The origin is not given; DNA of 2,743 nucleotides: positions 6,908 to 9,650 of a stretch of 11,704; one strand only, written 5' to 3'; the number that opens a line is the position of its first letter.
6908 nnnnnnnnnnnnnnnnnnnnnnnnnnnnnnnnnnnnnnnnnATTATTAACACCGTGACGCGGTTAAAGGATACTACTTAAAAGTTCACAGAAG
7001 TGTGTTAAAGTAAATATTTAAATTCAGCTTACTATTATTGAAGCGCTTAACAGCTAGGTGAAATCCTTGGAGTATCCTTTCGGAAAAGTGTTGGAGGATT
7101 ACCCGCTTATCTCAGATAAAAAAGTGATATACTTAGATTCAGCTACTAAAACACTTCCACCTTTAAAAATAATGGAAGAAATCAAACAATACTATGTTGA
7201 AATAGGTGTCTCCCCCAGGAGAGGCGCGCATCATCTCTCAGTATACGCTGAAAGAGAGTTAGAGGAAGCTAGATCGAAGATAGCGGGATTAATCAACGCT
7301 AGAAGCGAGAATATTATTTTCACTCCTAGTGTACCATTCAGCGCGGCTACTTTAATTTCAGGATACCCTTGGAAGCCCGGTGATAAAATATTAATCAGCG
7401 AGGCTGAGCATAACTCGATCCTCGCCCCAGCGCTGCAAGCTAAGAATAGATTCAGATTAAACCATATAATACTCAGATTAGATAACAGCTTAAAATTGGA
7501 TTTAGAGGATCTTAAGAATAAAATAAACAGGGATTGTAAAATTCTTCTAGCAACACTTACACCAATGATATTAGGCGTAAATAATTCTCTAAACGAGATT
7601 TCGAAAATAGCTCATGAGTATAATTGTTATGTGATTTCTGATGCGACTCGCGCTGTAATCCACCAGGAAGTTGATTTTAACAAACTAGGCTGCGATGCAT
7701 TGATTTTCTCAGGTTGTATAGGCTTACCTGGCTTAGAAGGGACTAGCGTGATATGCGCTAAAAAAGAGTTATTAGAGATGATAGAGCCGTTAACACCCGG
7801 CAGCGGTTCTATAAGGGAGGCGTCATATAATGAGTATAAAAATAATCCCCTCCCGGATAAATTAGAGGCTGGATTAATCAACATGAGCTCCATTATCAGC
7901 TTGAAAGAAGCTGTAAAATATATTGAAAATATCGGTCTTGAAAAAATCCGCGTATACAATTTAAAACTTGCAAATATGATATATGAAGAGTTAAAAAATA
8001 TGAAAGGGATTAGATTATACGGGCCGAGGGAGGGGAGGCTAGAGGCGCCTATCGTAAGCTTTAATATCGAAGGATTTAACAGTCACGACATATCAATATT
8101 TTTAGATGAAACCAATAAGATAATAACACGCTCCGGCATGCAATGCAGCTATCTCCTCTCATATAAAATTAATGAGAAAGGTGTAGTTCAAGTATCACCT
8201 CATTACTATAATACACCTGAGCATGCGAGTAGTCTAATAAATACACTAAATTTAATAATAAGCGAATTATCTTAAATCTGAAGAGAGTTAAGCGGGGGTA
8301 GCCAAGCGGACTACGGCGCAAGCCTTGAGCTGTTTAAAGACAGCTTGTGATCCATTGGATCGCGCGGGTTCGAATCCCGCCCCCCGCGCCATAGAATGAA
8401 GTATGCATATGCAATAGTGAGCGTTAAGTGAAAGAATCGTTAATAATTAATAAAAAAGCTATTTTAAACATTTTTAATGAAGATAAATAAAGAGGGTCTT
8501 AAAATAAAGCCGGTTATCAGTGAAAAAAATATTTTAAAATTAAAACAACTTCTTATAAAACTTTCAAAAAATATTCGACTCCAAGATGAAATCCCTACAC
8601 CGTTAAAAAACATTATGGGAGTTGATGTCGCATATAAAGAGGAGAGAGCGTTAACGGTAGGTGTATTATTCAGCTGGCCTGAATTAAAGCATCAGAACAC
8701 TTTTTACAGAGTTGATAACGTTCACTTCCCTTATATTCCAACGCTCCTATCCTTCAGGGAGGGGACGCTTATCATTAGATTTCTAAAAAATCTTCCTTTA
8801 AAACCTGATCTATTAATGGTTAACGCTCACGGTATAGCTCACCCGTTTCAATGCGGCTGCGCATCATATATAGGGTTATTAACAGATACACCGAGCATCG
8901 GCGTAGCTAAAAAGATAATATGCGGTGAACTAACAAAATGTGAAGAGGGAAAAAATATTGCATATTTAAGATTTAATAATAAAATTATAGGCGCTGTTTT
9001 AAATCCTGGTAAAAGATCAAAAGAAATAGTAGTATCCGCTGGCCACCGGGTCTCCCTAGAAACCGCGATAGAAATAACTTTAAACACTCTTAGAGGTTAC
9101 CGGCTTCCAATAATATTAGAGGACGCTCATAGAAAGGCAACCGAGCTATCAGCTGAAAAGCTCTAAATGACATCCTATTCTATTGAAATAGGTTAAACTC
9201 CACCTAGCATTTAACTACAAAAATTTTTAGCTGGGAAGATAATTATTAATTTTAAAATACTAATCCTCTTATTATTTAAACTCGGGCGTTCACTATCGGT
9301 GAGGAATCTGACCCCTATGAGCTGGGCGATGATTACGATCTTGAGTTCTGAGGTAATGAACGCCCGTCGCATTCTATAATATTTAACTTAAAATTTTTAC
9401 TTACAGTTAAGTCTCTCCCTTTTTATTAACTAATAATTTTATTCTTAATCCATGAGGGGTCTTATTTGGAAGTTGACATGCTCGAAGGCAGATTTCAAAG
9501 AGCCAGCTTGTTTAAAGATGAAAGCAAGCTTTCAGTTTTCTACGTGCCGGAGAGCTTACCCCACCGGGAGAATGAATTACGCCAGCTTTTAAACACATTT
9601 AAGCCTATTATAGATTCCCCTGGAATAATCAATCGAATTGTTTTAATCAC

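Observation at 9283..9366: Box C/D sRNA whose D guide predicts 2'-O-methylation of wobble C34 in tRNA-Leu(CAA)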

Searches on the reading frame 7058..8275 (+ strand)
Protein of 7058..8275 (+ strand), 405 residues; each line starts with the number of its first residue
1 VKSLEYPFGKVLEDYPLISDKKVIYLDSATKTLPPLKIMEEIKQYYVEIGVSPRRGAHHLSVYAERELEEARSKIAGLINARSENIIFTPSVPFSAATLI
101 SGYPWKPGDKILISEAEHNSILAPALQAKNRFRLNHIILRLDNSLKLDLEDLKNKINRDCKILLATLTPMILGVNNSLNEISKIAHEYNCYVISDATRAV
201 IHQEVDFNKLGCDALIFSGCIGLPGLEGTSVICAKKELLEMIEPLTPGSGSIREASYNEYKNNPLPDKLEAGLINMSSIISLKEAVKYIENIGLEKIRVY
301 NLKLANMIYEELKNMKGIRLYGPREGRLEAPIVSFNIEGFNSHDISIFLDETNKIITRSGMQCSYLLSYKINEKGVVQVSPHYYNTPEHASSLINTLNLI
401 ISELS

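Call 61: search_protein_families(library=pfam, proteins=[window:7058-8275:+])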
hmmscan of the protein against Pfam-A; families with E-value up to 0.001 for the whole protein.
window:7058-8275:+ (405 aa): 2 families
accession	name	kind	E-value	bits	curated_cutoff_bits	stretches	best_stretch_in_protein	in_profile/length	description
PF00266.25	Aminotran_5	-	2.6e-82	277.2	21.5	1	24-389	1-367/371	Aminotransferase class-V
PF00155.27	Aminotran_1_2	-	1.7e-06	27.9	19.7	1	29-196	15-186/361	Aminotransferase class I and II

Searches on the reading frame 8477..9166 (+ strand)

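Call 61: search_protein_families(library=pfam, proteins=[window:8477-9166:+])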
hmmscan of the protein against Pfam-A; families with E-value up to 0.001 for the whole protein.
window:8477-9166:+ (229 aa): 1 family
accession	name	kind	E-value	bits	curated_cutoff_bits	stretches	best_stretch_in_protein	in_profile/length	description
PF04493.20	Endonuclease_5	-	2.3e-54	184.5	23.4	1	28-218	2-197/198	Endonuclease V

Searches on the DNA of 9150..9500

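Call 5: search_rna_families(source=window, start=9150, end=9500, threshold=evalue, max_evalue=10, show_alignments=4)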
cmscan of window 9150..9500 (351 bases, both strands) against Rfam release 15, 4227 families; matches with E-value up to 10: 4.
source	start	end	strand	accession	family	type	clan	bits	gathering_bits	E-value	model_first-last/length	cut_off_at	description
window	9260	9277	+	RF01354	CRISPR-DR45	Gene; CRISPR;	-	15.1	37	9.9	1-24/24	no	CRISPR RNA direct repeat element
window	9295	9353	+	RF01307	sR55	Gene; snRNA; snoRNA; CD-box;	-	12.4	35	2.8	1-65/65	no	Small nucleolar RNA sR55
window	9186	9227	+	RF00032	Histone3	Cis-reg;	-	11.3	34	7.6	1-46/46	no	Histone 3' UTR stem-loop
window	9152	9184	+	RF02089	CLRN1-AS1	Gene; lncRNA;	-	8.8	48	8.5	47-79/79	no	CLRN1 antisense RNA 1 conserved region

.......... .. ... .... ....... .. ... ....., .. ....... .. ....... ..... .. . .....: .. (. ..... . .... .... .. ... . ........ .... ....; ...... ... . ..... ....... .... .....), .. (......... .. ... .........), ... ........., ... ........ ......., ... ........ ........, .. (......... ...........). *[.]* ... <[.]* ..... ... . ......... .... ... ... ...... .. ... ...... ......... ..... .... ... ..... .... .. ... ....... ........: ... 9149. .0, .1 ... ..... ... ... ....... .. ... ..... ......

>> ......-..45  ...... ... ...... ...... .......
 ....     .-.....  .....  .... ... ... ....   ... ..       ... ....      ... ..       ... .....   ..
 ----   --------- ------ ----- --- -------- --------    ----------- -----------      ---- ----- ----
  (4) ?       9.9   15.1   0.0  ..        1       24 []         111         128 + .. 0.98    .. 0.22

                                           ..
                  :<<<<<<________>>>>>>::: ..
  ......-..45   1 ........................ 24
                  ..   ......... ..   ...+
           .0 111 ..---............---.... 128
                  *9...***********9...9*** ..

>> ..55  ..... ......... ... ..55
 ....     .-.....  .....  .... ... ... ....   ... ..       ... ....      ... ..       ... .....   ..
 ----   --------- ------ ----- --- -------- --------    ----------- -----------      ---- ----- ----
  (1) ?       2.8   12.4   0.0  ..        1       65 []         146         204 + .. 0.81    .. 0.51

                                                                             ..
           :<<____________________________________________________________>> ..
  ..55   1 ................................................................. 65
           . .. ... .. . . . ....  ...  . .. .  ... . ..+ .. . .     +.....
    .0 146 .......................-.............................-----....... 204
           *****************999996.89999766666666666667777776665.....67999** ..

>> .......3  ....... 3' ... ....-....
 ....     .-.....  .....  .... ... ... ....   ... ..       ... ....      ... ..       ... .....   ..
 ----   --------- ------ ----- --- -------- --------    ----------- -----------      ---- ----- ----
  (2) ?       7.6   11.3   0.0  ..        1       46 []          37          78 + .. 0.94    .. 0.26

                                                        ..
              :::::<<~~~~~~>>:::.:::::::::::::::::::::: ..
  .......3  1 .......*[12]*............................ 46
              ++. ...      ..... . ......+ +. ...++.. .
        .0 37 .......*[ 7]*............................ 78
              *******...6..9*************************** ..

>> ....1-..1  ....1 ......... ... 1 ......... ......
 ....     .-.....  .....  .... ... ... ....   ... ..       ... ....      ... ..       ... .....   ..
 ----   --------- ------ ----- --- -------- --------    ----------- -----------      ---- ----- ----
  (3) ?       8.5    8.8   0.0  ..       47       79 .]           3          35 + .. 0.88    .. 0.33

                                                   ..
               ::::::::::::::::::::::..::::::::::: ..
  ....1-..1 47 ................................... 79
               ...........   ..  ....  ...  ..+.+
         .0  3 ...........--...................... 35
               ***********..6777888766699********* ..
